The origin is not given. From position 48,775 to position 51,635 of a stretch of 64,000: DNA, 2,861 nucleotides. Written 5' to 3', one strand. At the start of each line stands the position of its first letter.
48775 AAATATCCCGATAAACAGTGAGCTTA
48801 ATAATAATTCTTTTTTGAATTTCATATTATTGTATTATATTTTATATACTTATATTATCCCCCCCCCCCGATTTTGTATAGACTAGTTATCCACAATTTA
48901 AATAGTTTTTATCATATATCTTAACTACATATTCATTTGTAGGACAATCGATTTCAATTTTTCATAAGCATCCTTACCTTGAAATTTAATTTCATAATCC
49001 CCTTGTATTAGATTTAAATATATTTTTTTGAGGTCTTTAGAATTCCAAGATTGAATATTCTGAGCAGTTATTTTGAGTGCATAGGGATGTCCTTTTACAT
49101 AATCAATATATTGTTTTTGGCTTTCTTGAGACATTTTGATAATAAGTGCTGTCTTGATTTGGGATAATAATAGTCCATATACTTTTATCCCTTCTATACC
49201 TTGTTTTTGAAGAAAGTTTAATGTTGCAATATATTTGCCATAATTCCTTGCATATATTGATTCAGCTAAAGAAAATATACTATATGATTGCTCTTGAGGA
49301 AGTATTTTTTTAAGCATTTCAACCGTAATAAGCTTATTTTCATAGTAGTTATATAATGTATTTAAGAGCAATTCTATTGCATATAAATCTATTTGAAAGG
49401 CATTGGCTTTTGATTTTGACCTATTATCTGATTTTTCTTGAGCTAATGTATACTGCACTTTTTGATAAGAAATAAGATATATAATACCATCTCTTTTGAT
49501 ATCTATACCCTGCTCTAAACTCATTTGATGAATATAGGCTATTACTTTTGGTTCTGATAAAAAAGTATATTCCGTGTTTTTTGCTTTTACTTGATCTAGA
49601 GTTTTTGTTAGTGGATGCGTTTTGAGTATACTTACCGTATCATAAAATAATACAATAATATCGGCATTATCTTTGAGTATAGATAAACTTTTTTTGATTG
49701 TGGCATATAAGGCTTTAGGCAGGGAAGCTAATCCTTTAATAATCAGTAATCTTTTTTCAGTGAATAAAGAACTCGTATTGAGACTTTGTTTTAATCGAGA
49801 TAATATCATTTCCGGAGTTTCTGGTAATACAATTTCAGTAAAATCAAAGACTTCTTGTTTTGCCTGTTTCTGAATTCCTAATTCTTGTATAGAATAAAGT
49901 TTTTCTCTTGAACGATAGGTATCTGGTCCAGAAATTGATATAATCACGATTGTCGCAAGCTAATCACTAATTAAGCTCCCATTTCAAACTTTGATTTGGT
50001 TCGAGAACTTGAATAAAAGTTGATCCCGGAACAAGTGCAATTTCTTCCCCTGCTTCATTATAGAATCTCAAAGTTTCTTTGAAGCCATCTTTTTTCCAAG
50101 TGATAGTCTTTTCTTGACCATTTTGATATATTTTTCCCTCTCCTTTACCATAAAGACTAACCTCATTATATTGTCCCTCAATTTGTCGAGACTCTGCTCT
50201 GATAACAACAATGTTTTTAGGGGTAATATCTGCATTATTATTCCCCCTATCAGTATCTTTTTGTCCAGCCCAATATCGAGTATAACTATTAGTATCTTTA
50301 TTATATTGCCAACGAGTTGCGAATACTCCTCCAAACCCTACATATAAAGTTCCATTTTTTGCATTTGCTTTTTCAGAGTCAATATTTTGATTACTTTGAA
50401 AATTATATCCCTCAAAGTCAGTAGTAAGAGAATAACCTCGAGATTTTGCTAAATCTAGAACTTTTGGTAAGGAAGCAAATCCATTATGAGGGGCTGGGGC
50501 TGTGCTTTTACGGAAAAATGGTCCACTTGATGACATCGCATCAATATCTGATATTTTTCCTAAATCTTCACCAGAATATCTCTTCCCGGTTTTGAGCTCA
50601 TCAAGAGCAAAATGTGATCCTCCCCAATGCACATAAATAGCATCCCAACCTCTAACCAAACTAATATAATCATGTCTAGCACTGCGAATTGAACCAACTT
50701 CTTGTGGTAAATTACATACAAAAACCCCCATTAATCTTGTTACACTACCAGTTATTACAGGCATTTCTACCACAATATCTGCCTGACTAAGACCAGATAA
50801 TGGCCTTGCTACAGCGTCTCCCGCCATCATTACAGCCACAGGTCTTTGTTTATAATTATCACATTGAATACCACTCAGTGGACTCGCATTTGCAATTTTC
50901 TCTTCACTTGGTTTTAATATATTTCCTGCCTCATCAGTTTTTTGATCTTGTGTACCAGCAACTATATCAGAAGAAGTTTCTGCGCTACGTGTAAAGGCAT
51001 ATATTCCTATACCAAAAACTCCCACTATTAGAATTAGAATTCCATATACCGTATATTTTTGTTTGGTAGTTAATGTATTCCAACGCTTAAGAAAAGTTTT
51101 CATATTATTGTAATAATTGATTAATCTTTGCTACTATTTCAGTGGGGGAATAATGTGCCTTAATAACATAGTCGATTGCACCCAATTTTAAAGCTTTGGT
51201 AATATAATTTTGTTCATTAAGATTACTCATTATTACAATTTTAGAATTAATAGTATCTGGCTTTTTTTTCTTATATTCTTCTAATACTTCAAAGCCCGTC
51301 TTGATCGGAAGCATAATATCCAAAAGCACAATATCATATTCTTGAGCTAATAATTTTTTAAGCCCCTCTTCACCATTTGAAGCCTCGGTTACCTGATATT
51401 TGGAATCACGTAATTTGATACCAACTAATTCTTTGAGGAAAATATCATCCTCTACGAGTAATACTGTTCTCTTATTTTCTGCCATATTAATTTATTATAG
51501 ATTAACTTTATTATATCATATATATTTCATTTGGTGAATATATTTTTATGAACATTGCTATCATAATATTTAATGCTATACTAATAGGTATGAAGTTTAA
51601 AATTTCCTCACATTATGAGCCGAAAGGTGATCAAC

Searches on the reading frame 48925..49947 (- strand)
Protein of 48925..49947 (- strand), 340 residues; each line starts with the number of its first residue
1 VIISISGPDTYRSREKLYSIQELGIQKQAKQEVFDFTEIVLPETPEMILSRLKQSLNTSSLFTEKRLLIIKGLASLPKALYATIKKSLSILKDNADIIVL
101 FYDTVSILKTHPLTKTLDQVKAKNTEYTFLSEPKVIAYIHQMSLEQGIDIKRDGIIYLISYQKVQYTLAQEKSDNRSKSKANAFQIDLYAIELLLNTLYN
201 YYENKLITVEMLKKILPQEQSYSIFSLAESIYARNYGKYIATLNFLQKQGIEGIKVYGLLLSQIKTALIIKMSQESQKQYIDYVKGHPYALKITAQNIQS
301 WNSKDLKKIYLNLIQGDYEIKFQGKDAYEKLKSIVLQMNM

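Call 55: search_protein_families(library=pfam, proteins=[window:48925-49947:-], max_evalue=0.001)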
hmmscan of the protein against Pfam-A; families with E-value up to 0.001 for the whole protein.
window:48925-49947:- (340 aa): 1 family
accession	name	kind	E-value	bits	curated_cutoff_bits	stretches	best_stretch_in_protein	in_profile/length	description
PF21694.2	DNA_pol3_delta_C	-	7.4e-14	52.2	27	1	223-337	3-120/121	DNA polymerase III delta subunit, C-terminal domain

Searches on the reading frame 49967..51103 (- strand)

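Call 55: search_protein_families(library=pfam, proteins=[window:49967-51103:-], max_evalue=0.001)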
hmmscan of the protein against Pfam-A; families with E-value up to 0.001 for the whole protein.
window:49967-51103:- (378 aa): 2 families
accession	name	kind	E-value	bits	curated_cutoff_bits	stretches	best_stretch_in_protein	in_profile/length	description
PF11258.13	DUF3048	-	8.4e-36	123.8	25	1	82-225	10-148/148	Protein of unknown function (DUF3048) N-terminal domain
PF17479.7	DUF3048_C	-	4.5e-22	79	25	1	263-364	11-114/114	Protein of unknown function (DUF3048) C-terminal domain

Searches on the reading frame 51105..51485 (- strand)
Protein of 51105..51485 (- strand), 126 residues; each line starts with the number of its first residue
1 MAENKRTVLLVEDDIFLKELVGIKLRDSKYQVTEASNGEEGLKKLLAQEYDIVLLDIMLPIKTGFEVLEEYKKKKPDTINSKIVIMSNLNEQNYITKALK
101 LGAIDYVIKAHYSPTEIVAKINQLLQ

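Call 56: search_protein_families(library=pfam, proteins=[window:51105-51485:-], max_evalue=0.05)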
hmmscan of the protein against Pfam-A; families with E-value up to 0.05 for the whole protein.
window:51105-51485:- (126 aa): 1 family
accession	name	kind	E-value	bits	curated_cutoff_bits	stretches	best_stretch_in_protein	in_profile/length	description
PF00072.30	Response_reg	-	4.7e-21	75.5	30.2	1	8-121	1-110/111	Response regulator receiver domain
